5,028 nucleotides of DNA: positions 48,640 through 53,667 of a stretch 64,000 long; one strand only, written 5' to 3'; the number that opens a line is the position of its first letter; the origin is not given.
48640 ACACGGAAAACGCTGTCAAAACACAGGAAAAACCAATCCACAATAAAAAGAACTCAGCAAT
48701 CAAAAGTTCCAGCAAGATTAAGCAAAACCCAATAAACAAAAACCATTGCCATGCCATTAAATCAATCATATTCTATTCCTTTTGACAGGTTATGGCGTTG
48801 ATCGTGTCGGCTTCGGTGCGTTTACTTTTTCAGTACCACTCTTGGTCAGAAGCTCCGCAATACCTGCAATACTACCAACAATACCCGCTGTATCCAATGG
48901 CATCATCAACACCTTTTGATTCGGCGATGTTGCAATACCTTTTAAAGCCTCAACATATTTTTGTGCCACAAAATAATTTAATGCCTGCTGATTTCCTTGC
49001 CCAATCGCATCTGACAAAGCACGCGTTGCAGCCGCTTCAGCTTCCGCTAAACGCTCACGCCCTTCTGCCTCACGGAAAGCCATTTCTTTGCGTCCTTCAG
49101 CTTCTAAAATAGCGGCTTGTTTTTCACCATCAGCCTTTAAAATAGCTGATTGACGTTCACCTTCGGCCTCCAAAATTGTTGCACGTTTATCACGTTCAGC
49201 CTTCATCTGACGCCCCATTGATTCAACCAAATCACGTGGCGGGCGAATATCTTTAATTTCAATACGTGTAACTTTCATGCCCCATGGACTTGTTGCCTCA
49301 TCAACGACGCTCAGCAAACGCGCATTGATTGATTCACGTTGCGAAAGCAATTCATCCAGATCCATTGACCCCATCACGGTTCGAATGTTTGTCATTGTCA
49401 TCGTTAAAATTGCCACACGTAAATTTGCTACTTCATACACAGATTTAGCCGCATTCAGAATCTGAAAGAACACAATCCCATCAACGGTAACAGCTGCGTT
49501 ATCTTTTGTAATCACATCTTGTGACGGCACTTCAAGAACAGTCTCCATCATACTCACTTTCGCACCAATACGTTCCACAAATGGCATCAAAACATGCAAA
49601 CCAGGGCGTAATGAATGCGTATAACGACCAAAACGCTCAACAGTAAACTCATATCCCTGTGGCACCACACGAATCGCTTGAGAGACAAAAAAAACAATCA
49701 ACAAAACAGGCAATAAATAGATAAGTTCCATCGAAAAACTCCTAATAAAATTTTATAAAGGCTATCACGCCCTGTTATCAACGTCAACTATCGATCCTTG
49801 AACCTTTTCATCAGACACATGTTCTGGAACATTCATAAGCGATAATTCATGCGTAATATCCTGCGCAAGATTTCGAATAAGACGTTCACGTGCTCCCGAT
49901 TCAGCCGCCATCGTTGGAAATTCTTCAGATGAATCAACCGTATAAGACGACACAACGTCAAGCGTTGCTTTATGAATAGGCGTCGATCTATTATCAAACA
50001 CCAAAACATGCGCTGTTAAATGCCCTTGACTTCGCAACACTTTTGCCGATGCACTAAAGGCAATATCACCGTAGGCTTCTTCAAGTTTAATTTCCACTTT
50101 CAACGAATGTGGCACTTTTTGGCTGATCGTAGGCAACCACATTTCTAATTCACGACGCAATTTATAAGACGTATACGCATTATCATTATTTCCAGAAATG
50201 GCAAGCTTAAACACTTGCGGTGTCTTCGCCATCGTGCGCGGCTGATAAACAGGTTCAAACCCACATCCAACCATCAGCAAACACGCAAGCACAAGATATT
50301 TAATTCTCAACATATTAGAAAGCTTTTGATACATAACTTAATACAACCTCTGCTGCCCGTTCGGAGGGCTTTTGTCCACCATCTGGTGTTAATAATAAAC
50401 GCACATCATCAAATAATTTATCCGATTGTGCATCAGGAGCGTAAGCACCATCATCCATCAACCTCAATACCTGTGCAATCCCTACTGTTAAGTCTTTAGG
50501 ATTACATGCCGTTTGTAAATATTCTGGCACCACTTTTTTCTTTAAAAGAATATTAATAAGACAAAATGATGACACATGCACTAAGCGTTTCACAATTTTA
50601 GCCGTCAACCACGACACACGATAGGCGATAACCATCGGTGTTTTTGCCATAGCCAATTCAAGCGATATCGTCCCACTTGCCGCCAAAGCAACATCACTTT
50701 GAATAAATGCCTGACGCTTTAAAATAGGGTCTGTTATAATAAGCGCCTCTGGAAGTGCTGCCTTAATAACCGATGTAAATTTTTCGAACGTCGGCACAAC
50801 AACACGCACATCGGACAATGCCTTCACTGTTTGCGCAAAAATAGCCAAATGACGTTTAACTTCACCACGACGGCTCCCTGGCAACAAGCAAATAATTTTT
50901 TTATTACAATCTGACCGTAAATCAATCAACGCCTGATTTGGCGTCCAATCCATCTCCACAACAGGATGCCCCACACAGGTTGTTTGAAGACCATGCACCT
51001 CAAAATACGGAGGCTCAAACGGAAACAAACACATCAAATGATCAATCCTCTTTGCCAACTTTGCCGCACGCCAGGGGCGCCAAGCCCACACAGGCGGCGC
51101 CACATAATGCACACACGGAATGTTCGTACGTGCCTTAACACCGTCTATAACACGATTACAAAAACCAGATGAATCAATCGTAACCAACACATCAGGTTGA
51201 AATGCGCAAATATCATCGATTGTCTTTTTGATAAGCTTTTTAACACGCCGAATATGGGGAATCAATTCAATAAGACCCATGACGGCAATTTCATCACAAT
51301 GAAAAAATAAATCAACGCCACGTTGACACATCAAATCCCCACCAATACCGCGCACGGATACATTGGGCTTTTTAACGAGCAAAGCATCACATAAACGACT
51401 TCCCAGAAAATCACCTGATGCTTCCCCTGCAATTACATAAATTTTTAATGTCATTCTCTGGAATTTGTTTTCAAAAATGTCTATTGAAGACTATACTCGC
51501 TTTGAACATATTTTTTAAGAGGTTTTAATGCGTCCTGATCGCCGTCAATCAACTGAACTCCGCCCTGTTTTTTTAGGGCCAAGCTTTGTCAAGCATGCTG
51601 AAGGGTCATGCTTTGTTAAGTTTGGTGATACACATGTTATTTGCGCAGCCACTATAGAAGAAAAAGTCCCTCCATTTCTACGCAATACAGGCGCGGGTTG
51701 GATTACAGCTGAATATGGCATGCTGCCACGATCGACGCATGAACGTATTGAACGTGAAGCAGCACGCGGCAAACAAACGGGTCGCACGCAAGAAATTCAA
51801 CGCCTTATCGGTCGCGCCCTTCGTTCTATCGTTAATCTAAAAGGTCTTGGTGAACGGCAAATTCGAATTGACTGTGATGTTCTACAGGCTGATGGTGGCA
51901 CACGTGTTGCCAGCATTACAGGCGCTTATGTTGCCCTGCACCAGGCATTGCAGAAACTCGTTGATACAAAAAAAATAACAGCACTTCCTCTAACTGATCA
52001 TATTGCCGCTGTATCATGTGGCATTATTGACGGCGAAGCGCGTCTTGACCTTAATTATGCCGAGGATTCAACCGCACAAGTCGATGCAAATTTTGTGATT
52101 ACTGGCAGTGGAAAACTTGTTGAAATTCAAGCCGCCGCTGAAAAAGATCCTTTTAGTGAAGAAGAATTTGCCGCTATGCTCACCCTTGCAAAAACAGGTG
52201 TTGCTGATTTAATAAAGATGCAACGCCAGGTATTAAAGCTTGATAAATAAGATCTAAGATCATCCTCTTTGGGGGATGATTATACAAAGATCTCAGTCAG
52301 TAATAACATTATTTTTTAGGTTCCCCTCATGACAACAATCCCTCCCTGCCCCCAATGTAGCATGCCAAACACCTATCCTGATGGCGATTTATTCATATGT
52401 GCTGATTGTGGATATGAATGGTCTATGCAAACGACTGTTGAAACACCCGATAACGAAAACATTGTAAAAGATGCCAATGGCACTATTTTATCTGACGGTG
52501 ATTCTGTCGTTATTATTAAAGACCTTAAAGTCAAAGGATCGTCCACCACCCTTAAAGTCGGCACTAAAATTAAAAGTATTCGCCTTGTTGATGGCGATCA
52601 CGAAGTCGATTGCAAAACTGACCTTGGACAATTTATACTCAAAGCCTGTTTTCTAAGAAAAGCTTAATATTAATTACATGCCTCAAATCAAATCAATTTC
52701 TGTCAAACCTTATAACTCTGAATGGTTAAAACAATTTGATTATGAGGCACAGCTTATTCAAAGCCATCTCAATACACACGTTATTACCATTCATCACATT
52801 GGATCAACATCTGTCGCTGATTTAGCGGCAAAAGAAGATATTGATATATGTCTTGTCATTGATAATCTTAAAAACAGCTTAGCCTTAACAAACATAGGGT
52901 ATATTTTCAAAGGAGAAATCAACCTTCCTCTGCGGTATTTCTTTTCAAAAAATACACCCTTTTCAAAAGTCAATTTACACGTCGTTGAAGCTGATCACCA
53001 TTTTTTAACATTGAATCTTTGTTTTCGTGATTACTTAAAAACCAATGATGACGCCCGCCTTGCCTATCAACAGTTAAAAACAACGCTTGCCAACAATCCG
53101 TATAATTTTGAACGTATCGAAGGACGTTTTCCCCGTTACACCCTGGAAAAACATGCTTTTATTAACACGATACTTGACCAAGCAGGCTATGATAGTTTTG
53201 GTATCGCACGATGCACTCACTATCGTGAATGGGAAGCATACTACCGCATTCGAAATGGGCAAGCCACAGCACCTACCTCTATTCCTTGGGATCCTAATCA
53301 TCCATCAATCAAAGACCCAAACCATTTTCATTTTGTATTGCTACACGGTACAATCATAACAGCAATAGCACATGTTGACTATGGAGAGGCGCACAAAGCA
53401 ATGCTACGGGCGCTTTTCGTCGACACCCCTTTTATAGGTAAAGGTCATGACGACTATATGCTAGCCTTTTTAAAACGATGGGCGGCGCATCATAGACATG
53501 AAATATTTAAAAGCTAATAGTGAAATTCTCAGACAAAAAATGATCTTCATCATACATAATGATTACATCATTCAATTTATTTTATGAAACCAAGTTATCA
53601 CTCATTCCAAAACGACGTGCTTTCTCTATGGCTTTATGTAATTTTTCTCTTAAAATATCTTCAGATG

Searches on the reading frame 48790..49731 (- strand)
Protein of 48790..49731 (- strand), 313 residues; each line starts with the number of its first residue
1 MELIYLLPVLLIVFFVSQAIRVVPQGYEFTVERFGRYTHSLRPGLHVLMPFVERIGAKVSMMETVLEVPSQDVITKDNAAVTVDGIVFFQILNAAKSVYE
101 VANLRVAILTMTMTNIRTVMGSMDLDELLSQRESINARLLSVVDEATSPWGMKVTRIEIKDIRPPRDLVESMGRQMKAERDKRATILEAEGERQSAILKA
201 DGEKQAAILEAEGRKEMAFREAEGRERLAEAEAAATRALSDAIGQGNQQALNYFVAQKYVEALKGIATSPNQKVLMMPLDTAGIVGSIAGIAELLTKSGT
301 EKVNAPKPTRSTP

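Call 7: search_protein_families(library=pfam, proteins=[window:48790-49731:-], max_evalue=0.001)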
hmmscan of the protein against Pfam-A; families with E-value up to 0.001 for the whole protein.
window:48790-49731:- (313 aa): 2 families
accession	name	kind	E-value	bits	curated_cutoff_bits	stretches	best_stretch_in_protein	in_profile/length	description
PF01145.31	Band_7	-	9.4e-35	120.7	23.6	1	22-192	2-175/176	SPFH domain / Band 7 family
PF16200.10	Band_7_C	-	0.00035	21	29.1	1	238-290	2-53/63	C-terminal region of band_7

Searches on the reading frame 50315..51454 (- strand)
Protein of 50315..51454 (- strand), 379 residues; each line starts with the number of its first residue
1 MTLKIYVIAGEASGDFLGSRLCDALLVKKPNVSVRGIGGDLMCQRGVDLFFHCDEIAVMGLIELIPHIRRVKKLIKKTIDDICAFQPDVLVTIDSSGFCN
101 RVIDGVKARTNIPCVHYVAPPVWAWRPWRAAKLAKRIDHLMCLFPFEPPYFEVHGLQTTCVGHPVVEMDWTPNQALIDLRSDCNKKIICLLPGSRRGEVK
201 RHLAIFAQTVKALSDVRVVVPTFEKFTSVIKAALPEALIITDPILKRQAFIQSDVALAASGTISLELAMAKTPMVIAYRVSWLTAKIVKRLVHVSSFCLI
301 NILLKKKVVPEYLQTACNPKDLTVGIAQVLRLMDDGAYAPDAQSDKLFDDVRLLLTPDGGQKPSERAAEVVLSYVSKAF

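Call 7: search_protein_families(library=pfam, proteins=[window:50315-51454:-], max_evalue=0.001)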
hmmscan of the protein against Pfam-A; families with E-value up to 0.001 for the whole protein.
window:50315-51454:- (379 aa): 1 family
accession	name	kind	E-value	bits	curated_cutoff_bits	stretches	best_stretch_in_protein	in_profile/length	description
PF02684.21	LpxB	-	3.2e-87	293.3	22.6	1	5-327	1-336/374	Lipid-A-disaccharide synthetase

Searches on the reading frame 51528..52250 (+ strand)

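Call 7: search_protein_families(library=pfam, proteins=[window:51528-52250:+], max_evalue=0.001)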
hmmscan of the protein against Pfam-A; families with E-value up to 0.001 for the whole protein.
window:51528-52250:+ (240 aa): 2 families
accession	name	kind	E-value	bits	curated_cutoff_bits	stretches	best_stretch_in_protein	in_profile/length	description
PF01138.27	RNase_PH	-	1.3e-30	106.9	25.5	1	10-140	1-127/130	3' exoribonuclease family, domain 1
PF03725.20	RNase_PH_C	-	4.4e-14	52.6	20.8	1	159-223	3-66/67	3' exoribonuclease family, domain 2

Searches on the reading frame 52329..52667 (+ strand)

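Call 7: search_protein_families(library=pfam, proteins=[window:52329-52667:+], max_evalue=0.001)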
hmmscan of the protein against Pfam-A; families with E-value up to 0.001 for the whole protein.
window:52329-52667:+ (112 aa): 2 families
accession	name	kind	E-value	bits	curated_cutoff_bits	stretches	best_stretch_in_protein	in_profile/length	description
PF03831.20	YjdM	-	2.1e-29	101.6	23.2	1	46-112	1-69/69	PhnA domain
PF08274.17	Zn_Ribbon_YjdM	-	1.2e-13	51.3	30.8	1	3-32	1-30/30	PhnA Zinc-Ribbon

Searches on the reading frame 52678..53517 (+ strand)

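Call 7: search_protein_families(library=pfam, proteins=[window:52678-53517:+], max_evalue=0.001)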
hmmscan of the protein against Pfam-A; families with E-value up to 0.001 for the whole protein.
window:52678-53517:+ (279 aa): 1 family
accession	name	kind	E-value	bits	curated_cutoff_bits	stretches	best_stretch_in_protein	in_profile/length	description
PF04229.20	GrpB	-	1e-35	123.7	25.5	1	7-167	2-158/159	GrpB protein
